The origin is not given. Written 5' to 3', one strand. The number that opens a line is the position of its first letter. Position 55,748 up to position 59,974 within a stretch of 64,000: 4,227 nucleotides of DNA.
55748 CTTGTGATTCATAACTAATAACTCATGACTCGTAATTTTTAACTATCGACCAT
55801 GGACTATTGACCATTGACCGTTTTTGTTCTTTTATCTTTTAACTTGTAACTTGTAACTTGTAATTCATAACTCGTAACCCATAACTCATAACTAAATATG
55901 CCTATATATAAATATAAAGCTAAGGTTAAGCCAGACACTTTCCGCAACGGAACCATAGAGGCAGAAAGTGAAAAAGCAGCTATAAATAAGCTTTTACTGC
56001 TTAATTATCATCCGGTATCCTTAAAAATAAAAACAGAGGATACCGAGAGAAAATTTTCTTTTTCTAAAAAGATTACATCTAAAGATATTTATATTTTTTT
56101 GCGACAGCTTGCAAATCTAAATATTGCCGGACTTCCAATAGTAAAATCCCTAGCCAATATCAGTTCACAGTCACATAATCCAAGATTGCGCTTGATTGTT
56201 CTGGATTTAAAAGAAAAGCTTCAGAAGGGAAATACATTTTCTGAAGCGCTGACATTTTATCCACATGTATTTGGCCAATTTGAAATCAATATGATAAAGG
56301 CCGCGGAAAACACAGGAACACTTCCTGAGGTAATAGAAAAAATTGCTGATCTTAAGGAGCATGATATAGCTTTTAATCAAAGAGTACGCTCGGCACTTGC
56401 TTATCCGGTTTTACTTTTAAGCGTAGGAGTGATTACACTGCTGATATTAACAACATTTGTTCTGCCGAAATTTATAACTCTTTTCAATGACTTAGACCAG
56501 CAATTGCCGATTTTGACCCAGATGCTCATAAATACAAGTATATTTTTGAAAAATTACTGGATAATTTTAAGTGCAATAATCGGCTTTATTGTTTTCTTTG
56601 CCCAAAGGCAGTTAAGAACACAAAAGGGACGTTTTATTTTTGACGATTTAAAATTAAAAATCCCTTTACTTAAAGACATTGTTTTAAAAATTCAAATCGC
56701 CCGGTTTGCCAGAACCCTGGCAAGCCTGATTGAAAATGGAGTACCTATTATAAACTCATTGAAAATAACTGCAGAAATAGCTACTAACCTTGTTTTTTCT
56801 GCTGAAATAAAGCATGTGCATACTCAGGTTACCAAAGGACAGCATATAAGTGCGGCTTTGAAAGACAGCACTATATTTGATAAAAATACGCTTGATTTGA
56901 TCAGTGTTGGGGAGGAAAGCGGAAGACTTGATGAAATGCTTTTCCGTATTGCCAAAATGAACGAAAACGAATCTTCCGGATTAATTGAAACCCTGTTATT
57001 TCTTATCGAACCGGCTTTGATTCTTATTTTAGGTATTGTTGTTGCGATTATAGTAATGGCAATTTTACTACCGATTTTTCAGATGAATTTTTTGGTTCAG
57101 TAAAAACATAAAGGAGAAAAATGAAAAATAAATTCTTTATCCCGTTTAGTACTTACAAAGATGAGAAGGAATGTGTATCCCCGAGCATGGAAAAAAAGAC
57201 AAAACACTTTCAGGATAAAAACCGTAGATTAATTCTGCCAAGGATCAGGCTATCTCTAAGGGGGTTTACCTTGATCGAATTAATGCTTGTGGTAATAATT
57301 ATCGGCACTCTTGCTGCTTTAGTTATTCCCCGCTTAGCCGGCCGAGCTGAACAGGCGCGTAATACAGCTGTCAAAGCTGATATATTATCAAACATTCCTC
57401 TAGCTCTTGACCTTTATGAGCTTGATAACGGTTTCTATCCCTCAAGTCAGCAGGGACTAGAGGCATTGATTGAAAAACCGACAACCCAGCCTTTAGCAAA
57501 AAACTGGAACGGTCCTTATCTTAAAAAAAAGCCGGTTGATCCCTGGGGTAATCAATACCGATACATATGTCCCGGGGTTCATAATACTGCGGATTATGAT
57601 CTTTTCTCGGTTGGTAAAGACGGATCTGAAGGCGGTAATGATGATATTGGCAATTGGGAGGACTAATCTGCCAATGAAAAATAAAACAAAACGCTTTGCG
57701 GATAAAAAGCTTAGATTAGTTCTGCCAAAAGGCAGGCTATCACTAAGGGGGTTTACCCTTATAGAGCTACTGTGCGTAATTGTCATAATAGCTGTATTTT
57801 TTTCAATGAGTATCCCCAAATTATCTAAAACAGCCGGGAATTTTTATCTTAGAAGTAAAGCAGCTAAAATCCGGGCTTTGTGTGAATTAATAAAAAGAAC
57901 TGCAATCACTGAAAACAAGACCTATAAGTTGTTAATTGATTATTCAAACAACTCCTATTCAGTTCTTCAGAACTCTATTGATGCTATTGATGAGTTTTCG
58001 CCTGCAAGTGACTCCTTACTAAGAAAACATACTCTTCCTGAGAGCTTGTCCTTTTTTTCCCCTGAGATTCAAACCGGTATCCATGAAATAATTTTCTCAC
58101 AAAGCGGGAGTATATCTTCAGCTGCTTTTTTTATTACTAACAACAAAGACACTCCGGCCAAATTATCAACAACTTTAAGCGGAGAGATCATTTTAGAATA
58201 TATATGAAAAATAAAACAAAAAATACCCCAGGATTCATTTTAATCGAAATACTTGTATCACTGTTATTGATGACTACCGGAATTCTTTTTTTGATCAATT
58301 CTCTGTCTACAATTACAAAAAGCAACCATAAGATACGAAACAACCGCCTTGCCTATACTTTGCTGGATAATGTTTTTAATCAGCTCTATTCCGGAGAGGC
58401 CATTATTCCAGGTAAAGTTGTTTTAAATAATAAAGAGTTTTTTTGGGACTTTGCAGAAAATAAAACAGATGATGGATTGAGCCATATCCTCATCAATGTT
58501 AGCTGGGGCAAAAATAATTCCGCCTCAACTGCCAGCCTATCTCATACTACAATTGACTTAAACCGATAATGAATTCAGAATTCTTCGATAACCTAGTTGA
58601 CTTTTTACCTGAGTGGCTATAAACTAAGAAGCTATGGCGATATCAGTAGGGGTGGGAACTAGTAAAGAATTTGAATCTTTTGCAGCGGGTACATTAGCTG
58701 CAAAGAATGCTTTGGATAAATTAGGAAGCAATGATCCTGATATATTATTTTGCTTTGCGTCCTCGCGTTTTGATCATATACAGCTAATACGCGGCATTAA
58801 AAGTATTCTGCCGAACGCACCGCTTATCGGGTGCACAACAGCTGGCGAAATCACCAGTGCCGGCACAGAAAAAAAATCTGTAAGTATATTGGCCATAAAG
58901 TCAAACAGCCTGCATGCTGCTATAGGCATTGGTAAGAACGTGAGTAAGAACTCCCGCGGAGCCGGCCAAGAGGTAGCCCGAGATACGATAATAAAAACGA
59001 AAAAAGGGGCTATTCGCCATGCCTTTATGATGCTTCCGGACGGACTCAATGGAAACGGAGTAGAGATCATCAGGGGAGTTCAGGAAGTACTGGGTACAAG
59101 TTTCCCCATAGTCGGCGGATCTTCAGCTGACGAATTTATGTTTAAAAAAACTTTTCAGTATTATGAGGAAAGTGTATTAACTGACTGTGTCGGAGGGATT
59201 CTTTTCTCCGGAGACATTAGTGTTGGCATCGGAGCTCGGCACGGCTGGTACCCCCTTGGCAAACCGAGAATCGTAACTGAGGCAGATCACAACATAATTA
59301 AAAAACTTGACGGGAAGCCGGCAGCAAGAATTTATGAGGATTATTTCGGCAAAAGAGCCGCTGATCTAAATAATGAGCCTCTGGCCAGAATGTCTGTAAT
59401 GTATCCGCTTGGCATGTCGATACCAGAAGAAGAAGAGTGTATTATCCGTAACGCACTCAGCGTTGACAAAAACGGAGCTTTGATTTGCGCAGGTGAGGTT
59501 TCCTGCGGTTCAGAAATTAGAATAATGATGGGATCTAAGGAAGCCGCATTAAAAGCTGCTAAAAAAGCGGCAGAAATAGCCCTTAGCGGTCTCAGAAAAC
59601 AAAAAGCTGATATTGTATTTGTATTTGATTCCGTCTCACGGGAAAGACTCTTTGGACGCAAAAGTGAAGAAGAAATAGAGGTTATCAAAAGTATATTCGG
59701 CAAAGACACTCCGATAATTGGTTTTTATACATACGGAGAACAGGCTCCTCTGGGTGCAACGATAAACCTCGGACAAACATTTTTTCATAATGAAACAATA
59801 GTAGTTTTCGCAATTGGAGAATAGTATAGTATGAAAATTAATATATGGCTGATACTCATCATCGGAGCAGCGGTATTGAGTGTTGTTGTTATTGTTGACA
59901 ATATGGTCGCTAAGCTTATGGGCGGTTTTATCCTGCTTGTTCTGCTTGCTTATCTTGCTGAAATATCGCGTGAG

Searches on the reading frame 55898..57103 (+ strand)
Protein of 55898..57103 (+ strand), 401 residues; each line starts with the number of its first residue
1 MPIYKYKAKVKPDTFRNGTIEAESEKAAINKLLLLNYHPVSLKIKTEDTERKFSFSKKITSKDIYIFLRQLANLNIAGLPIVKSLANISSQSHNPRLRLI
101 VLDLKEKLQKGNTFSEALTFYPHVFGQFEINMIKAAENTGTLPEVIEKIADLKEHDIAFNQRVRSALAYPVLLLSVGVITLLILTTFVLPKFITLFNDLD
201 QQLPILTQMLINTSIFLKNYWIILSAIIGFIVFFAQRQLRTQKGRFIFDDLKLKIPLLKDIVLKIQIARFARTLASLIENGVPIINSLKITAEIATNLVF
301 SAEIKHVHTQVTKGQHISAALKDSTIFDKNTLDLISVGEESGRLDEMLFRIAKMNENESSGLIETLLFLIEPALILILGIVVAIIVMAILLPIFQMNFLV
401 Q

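Call 8: search_protein_families(library=pfam, proteins=[window:55898-57103:+])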
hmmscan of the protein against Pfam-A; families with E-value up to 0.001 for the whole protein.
window:55898-57103:+ (401 aa): 1 family
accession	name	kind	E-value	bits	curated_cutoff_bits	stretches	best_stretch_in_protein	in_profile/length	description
PF00482.28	T2SSF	-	8.7e-56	187.7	25.2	2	67-190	1-125/125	Type II secretion system (T2SS), protein F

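Call 9: find_related_loci(query=window:55898-57103:+, collection=genome_contigs, flank=4000)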
Query window:55898-57103:+ (401 aa) in genome_contigs; peptide patterns used: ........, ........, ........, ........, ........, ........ (x = any residue, [..] = any of these).
139 stretches matched a pattern; 38 encode a relative of the query (tblastn E <= 1e-3); 38 distinct loci.
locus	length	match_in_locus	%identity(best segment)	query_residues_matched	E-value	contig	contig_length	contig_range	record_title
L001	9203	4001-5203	84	1-401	0e+0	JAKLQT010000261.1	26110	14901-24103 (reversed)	MAG: Candidatus Omnitrophota bacterium isolate bin S2.42 k141_686703, whole genome shotgun sequence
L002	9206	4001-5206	36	1-400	5e-79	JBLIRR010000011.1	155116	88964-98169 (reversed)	MAG: bacterium isolate MF1_201910_bin_226 MF1_201910_bin_226_scaffold_11, whole genome shotgun sequence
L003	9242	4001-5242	33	1-401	2e-77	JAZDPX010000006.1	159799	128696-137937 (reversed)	MAG: Candidatus Omnitrophota bacterium isolate MEGAHIT-group-0.9 k141_1165768, whole genome shotgun sequence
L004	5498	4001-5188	33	1-396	4e-73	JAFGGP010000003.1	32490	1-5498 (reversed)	MAG: Candidatus Omnitrophota bacterium isolate Zod_Metabat.1390 k87_266618, whole genome shotgun sequence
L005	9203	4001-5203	33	1-401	3e-70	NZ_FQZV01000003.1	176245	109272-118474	Geosporobacter subterraneus DSM 17957, whole genome shotgun sequence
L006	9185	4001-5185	32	1-397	2e-69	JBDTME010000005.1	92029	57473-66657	MAG: Patescibacteria group bacterium isolate cluster3_bin.119 NODE_433_length_92029_cov_14.232903, whole genome shotgun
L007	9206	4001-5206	33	1-401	1e-67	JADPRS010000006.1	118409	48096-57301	Lutibacter sp. B2 NODE_24_length_118409_cov_12.713740, whole genome shotgun sequence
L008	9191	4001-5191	32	1-396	4e-67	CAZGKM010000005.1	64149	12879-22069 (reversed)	MAG TPA_asm: uncultured Gammaproteobacteria bacterium isolate SRP319275_co4_39 genome assembly, contig: NODE_238_length_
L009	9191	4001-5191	32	1-398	1e-66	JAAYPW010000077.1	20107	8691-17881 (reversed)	MAG: Fusobacteria bacterium isolate AS22ysBPME_290 96953_AS22, whole genome shotgun sequence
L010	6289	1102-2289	32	1-396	7e-67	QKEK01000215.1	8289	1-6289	MAG: Clostridia bacterium isolate SZUA-474 scaffold_38271, whole genome shotgun sequence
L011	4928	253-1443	34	1-397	2e-66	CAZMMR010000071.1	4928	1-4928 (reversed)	MAG TPA_asm: uncultured Pseudomonadales bacterium isolate SRP141376_co2_351 genome assembly, contig: NODE_27531_length_4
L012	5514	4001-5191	34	1-396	7e-66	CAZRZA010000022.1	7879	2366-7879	MAG TPA_asm: uncultured Gammaproteobacteria bacterium isolate SRP200020_co5_4 genome assembly, contig: NODE_14437_length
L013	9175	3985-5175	31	1-396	6e-65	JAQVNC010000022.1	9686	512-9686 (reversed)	MAG: Patescibacteria group bacterium isolate STF1_148 NODE_22881_length_9686_cov_5.317502_Sandtown_F1, whole genome shot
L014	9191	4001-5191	31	1-396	8e-64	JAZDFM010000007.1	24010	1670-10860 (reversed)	MAG: bacterium isolate MEGAHIT-group-0.207 k141_5387154, whole genome shotgun sequence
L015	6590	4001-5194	29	1-396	3e-60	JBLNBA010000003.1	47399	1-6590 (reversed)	MAG: Bacillota bacterium isolate MAG163 PRJNA951521_bin23_renamed_2, whole genome shotgun sequence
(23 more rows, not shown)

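Call 13: find_encoding_contigs(protein=window:55898-57103:+, flank=3000, max_places=10)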
Protein window:55898-57103:+ (401 aa): 7 contigs read that carry it; 2 places shown.
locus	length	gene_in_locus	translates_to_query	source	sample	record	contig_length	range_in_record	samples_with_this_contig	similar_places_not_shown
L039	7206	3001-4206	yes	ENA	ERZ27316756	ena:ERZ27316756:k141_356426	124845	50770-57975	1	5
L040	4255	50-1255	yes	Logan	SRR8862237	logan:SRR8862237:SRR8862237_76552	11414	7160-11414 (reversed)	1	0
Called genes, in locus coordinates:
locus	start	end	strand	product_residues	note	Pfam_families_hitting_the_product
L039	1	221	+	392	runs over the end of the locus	PF00291:PALP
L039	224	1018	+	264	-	PF00290:Trp_syntA, PF03437:BtpA (weak)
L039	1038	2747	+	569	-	PF05157:MshEN, PF00437:T2SSE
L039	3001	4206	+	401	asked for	PF28597:T2SSF_N (weak), PF00482:T2SSF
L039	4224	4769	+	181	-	PF08334:T2SSG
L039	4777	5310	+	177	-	PF07963:N_methyl (weak)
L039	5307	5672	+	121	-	-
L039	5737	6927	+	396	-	PF08495:FIST, PF10442:FIST_C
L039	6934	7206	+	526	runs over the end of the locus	PF01590:GAF (weak), PF13185:GAF_2 (weak), PF00512:HisKA, PF02518:HATPase_c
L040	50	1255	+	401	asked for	PF28597:T2SSF_N (weak), PF00482:T2SSF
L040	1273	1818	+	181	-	PF08334:T2SSG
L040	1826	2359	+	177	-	PF07963:N_methyl (weak)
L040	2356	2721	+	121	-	-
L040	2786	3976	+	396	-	PF08495:FIST, PF10442:FIST_C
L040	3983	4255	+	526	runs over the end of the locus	PF01590:GAF (weak), PF13185:GAF_2 (weak), PF00512:HisKA, PF02518:HATPase_c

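Call 18: find_homologous_proteins(query=window:55898-57103:+, max_evalue=1e-60)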
Query window:55898-57103:+ (401 aa): 694 proteins with E <= 1e-60 among 8000 candidates; the best 120 are listed.
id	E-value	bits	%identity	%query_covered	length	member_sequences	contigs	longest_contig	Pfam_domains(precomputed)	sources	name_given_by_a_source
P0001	6.8e-248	840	100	100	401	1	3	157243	PF00482.29,PF28597.1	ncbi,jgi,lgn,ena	-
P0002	2.2e-215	733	86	100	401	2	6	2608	PF00482.29,PF28597.1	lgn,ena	-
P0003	1.5e-212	723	84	100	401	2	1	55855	PF00482.29,PF28597.1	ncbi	-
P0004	8.2e-211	718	84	100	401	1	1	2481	PF00482.29,PF28597.1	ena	-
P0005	4.0e-209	712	84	100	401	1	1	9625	PF00482.29,PF28597.1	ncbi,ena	-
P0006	2.2e-208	710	84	100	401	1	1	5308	PF00482.29,PF28597.1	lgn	-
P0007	9.1e-200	681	79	100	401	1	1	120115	PF00482.29,PF28597.1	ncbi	-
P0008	3.8e-168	577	67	100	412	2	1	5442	PF00482.29,PF28597.1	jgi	-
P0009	2.0e-164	565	66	100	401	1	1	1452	PF00482.29,PF28597.1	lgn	-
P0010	8.7e-164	563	66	100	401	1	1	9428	PF00482.29,PF28597.1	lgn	-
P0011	9.8e-162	556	64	100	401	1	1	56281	PF00482.29,PF28597.1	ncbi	ncbi:MAG: type II secretion system F family protein [Candidatus Omnitrophota bacterium]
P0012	7.7e-160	550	64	100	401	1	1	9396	PF00482.29,PF28597.1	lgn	-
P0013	2.8e-158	545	63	100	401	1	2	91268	PF00482.29,PF28597.1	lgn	-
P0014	2.4e-157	542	63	100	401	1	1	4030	PF00482.29,PF28597.1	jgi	jgi:general secretion pathway protein F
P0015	4.4e-157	541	63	100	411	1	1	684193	PF00482.29,PF28597.1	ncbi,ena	-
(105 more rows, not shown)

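Call 20: find_encoding_contigs(protein=P0002, flank=3000, max_places=6)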
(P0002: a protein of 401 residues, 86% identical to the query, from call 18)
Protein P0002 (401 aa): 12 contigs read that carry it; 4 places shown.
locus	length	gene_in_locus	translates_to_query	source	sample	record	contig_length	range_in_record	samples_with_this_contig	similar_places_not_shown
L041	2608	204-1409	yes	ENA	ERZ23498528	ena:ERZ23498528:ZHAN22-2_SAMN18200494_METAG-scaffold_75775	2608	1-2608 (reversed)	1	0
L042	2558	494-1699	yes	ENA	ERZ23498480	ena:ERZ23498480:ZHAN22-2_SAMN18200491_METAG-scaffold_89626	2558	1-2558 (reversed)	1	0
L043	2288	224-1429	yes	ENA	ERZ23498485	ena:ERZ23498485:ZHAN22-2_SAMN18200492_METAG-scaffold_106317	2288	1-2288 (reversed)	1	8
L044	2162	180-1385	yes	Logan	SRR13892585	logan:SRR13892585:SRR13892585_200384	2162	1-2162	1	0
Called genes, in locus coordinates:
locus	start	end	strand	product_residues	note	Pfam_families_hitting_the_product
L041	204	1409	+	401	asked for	PF28597:T2SSF_N (weak), PF00482:T2SSF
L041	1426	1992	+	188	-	PF08334:T2SSG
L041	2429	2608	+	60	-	?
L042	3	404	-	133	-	?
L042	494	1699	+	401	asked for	PF28597:T2SSF_N (weak), PF00482:T2SSF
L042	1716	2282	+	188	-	PF08334:T2SSG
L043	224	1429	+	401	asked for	PF28597:T2SSF_N (weak), PF00482:T2SSF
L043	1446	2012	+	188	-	PF08334:T2SSG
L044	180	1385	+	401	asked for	PF28597:T2SSF_N (weak), PF00482:T2SSF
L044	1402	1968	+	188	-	PF08334:T2SSG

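Call 21: find_encoding_contigs(protein=P0003, flank=10000, max_places=3)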
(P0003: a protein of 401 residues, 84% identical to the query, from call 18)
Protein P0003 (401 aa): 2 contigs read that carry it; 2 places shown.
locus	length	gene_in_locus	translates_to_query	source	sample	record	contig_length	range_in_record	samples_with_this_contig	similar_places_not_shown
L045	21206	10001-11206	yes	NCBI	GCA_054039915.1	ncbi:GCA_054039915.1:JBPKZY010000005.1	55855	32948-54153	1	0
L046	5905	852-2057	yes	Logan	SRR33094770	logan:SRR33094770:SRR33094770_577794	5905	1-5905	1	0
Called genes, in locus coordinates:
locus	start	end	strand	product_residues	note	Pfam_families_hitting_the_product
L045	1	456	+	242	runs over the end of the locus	PF00977:His_biosynth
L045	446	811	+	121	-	PF01502:PRA-CH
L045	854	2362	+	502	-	PF04715:, PF00425:Chorismate_bind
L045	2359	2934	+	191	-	PF00117:GATase, PF07722:Peptidase_C26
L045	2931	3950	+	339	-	PF02885:Glycos_trans_3N, PF00591:Glycos_transf_3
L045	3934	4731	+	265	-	PF00218:IGPS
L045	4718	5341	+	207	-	PF00697:PRAI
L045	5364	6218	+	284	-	PF05036:SPOR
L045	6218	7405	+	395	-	PF00291:PALP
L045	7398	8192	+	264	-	PF00290:Trp_syntA, PF03437:BtpA (weak)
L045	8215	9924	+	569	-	PF05157:MshEN, PF00437:T2SSE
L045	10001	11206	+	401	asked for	PF28597:T2SSF_N, PF00482:T2SSF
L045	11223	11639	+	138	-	PF07963:N_methyl (weak), PF08334:T2SSG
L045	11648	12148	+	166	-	PF07963:N_methyl (faint)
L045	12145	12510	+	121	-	-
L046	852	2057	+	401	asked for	PF28597:T2SSF_N, PF00482:T2SSF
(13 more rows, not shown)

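Call 22: find_encoding_contigs(protein=P0007, flank=10000, max_places=3)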
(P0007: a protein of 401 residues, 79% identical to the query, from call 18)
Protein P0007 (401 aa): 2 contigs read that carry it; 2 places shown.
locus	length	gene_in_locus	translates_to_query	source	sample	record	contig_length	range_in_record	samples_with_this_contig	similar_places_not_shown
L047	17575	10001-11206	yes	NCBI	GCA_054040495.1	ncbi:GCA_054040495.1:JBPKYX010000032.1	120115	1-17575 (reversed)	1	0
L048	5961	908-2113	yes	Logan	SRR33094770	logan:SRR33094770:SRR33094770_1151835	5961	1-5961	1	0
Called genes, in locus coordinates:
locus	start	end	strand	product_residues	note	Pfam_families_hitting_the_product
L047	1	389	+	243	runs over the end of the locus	PF00977:His_biosynth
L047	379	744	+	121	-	PF01502:PRA-CH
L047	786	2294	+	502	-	PF04715:, PF00425:Chorismate_bind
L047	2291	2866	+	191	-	PF00117:GATase, PF07722:Peptidase_C26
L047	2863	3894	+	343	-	PF02885:Glycos_trans_3N, PF00591:Glycos_transf_3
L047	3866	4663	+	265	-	PF00218:IGPS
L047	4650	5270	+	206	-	PF00697:PRAI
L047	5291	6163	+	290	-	PF05036:SPOR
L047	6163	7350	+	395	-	PF00291:PALP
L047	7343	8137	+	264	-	PF00290:Trp_syntA, PF03437:BtpA (weak)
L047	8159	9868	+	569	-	PF05157:MshEN, PF00437:T2SSE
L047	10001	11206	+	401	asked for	PF28597:T2SSF_N (weak), PF00482:T2SSF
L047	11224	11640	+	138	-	PF07963:N_methyl (weak), PF08334:T2SSG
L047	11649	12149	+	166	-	PF07963:N_methyl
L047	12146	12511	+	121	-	-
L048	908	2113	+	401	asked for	PF28597:T2SSF_N (weak), PF00482:T2SSF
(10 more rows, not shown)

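Call 33: find_related_loci(query=window:55898-57103:+, collection=metagenome_contigs, flank=3000)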
Query window:55898-57103:+ (401 aa) in metagenome_contigs; peptide patterns used: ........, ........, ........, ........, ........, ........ (x = any residue, [..] = any of these).
187 stretches matched a pattern; 31 encode a relative of the query (tblastn E <= 1e-3); 31 distinct loci.
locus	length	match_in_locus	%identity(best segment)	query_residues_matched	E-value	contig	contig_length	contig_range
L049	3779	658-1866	35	1-401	1e-82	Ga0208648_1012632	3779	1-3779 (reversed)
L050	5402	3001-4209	35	1-401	3e-82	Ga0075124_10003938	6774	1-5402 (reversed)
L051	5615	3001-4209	33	1-401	2e-75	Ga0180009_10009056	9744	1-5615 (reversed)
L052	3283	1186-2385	34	1-397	4e-74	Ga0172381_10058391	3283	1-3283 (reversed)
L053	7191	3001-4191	32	1-398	7e-67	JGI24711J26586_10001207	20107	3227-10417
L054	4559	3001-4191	31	1-396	2e-66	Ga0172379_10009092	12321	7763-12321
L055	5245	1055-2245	31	1-396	2e-66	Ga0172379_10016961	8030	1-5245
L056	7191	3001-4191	32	1-396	1e-63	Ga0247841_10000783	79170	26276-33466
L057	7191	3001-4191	30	1-396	1e-62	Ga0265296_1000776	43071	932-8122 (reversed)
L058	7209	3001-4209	31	1-401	8e-60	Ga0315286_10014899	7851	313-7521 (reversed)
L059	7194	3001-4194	31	1-396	3e-59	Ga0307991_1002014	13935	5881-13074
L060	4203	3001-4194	30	1-396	1e-58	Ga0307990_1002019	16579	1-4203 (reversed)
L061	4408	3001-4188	30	1-396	3e-58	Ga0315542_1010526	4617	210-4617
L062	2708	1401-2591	31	1-396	2e-58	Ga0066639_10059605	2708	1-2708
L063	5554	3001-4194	32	1-396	9e-54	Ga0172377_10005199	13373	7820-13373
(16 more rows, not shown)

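Call 34: find_encoding_contigs(protein=P0005, flank=5000, max_places=4)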
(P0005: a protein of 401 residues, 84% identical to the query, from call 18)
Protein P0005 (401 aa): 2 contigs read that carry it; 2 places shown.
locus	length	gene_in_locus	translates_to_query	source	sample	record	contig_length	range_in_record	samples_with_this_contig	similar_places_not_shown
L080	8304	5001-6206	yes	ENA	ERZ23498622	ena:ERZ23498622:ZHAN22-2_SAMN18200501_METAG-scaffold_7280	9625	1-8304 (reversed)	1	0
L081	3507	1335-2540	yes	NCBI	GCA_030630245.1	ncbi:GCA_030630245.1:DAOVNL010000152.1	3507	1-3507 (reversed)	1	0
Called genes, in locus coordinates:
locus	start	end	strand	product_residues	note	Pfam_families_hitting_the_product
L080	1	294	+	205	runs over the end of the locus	PF00697:PRAI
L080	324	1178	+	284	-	PF05036:SPOR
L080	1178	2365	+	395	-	PF00291:PALP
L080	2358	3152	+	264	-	PF00290:Trp_syntA, PF03437:BtpA (weak)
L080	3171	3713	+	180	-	PF05157:MshEN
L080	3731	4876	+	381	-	PF00437:T2SSE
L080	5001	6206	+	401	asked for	PF28597:T2SSF_N (weak), PF00482:T2SSF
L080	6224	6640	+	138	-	PF07963:N_methyl (weak), PF08334:T2SSG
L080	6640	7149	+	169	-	PF07963:N_methyl (weak)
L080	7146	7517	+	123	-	-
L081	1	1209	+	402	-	?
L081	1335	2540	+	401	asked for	PF28597:T2SSF_N (weak), PF00482:T2SSF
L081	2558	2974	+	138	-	PF07963:N_methyl (weak), PF08334:T2SSG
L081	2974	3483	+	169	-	PF07963:N_methyl (weak)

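Call 35: find_encoding_contigs(protein=P0006, flank=5000, max_places=4)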
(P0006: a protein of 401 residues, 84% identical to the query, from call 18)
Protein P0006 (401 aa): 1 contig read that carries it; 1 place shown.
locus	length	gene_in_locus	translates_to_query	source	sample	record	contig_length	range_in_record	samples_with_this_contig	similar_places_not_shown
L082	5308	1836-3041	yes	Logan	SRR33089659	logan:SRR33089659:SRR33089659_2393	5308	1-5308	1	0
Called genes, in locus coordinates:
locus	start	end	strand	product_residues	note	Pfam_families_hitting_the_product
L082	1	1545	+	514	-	?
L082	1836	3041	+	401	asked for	PF28597:T2SSF_N (weak), PF00482:T2SSF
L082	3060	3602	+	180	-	PF08334:T2SSG, PF22434:PilW_C (weak)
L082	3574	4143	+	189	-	-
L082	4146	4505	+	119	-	-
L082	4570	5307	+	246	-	?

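Call 36: find_encoding_contigs(protein=P0004, flank=5000, max_places=4)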
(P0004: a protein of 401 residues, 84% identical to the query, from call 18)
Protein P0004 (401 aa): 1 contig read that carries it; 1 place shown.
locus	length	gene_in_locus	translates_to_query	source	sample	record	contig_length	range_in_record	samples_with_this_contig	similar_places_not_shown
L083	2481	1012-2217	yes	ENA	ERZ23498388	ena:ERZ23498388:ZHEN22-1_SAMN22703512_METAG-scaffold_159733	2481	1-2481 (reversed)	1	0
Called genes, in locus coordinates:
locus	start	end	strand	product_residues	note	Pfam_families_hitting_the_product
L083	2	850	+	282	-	?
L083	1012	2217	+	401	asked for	PF28597:T2SSF_N (weak), PF00482:T2SSF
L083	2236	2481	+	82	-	?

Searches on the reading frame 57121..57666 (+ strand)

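Call 8: search_protein_families(library=pfam, proteins=[window:57121-57666:+])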
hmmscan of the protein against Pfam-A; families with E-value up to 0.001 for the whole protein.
window:57121-57666:+ (181 aa): 2 families
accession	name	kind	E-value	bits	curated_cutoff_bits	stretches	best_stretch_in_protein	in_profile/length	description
PF08334.16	T2SSG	-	9.3e-34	116.2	21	1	72-179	2-108/108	Type II secretion system (T2SS), protein G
PF07963.17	N_methyl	-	0.00014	21.7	21.2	1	47-68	5-26/27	Prokaryotic N-terminal methylation motif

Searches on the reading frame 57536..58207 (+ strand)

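Call 8: search_protein_families(library=pfam, proteins=[window:57536-58207:+])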
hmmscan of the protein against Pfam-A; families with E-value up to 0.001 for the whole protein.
window:57536-58207:+ (223 aa): 1 family
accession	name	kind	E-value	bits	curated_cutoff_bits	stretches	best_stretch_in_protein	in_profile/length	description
PF07963.17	N_methyl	-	1.5e-05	24.8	21.2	1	71-91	5-25/27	Prokaryotic N-terminal methylation motif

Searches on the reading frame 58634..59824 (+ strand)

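Call 8: search_protein_families(library=pfam, proteins=[window:58634-59824:+])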
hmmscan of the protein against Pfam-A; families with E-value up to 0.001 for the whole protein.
window:58634-59824:+ (396 aa): 2 families
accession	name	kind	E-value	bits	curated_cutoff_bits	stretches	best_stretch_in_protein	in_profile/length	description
PF08495.15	FIST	-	7.9e-50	169.8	23.2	1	37-228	2-189/189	FIST N domain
PF10442.14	FIST_C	-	5.5e-31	107.9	28.5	1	230-372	1-131/131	FIST C domain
